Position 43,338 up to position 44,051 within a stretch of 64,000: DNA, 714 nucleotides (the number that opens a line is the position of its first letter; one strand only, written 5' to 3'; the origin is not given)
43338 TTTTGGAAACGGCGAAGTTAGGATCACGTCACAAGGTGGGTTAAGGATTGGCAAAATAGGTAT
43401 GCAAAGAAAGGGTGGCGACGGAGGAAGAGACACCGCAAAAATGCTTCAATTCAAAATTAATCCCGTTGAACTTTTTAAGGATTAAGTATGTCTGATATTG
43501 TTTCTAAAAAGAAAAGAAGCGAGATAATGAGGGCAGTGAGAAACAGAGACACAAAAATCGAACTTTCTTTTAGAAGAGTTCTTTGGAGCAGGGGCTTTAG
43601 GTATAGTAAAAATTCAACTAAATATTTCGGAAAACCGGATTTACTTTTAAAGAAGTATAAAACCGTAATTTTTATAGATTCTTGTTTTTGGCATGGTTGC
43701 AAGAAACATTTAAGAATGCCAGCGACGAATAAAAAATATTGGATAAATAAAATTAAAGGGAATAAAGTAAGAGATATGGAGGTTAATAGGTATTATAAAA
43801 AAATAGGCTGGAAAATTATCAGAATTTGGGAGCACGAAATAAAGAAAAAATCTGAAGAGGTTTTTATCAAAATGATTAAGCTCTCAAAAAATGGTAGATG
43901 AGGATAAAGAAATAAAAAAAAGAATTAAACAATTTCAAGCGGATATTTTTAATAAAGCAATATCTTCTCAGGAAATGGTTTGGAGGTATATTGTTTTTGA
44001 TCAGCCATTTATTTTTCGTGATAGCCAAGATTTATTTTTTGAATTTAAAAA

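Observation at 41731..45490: AT-rich five-gene defence island downstream of argS: an MspI/HpaII-like m5C R-M system with Vsr plus the NTase-DUF262 pair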

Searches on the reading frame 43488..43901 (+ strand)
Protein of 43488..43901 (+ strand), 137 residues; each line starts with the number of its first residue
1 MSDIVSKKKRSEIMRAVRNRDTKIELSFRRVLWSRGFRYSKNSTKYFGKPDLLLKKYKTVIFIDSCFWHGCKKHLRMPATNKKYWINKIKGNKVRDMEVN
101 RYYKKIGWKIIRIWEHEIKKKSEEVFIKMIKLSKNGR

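Call 3: search_protein_families(library=pfam, proteins=[window:43488-43901:+], max_evalue=0.1)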
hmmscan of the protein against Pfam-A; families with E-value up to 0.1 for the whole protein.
window:43488-43901:+ (137 aa): 3 families
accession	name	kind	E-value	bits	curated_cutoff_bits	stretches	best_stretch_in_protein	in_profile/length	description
PF03852.21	Vsr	-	1.3e-28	99.1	27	1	2-71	1-70/74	DNA mismatch endonuclease Vsr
PF18741.7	MTES_1575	-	0.002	18.6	38.2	1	90-129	53-92/96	REase_MTES_1575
PF04480.18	DUF559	-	0.0024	18.1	20.6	1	92-129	67-104/109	Protein of unknown function (DUF559)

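Call 4: search_protein_families(library=padloc, proteins=[window:43488-43901:+], max_evalue=0.1)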
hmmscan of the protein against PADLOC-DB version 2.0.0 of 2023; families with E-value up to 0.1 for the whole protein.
window:43488-43901:+ (137 aa): 1 family
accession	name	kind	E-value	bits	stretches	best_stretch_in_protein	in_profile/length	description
PDLC03397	Vsr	-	1.3e-22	78.6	1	1-121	1-122/156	Type II nicking endonuclease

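Call 5: search_protein_families(library=ncbifam, proteins=[window:43488-43901:+], max_evalue=0.1)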
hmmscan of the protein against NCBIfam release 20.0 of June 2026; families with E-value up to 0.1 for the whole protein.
window:43488-43901:+ (137 aa): 1 family
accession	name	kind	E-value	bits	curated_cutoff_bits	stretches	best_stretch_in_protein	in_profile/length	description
TIGR00632.1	vsr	subfamily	5.7e-38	129.9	97.85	1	1-117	1-119/119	DNA mismatch endonuclease Vsr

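Call 10: search_protein_families(library=phrogs, proteins=[window:43488-43901:+], max_evalue=0.1)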
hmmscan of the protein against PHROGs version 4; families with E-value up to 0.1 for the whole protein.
window:43488-43901:+ (137 aa): 3 families
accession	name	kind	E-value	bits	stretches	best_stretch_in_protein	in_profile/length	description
phrog_13076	-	DNA, RNA and nucleotide metabolism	7.6e-42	143.5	1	3-123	1-122/154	endonuclease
phrog_38181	-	unknown function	0.03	15.4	1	88-135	132-173/189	-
phrog_18931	-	unknown function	0.097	13.5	0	33-60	9-35/49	-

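Call 102: search_solved_structures(query=window:43488-43901:+, max_evalue=0.001, show_alignments=1)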
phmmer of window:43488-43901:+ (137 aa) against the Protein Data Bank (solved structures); distinct sequences matched with E-value up to 0.001: 3.
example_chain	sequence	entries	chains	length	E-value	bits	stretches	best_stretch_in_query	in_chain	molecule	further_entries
1cw0_A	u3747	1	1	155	1.3e-20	76.8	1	3-121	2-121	PROTEIN (DNA MISMATCH ENDONUCLEASE)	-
1vsr_A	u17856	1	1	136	2.1e-15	60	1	21-121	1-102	PROTEIN (VSR ENDONUCLEASE)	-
1odg_A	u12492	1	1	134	1.4e-14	57.3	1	27-121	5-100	DNA MISMATCH ENDONUCLEASE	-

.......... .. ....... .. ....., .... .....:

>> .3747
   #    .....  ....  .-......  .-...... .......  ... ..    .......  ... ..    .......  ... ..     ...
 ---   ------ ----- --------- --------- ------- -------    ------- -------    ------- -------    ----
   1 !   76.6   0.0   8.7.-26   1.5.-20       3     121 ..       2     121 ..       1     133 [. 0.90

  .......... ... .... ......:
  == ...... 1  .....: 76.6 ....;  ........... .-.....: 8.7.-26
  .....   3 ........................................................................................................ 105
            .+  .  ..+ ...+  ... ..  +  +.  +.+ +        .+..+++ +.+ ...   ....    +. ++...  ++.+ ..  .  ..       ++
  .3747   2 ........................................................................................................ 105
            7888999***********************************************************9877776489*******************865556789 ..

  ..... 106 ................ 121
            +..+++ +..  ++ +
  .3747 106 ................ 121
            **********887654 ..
